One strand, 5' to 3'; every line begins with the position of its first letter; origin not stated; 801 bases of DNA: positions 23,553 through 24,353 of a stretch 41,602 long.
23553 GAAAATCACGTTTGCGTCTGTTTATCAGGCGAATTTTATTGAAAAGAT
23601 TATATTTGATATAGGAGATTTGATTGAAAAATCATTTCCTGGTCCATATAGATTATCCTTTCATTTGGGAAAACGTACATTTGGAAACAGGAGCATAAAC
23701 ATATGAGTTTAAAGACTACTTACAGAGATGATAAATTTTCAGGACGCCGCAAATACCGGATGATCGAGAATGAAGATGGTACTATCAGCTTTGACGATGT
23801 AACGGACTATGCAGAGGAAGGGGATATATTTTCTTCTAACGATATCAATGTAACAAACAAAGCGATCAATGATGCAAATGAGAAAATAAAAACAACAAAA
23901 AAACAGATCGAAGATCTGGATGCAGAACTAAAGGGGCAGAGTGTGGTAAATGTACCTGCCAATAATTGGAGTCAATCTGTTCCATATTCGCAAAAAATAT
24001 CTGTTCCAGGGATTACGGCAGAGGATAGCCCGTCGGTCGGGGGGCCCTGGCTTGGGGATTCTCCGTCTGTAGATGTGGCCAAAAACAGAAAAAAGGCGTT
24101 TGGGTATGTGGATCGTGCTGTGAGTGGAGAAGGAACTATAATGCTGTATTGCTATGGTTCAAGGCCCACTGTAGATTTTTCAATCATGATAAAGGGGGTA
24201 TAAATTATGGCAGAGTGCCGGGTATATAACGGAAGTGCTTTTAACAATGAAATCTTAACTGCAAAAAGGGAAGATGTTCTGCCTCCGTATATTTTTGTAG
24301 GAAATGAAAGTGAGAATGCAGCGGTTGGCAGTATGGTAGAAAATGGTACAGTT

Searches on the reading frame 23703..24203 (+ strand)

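Call 16: search_protein_families(library=phrogs, proteins=[window:23703-24203:+], max_evalue=0.001)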
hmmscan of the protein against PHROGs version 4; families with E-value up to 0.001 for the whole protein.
window:23703-24203:+ (166 aa): 0 families

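Call 66: search_protein_families(library=pfam, proteins=[window:23703-24203:+], max_evalue=0.01)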
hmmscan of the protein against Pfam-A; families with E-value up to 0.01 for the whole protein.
window:23703-24203:+ (166 aa): 1 family
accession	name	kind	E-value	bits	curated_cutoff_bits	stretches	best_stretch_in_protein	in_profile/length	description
PF06810.17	Phage_scaffold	-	0.0074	16.7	35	1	39-78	26-59/170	Phage capsid assembly scaffolding protein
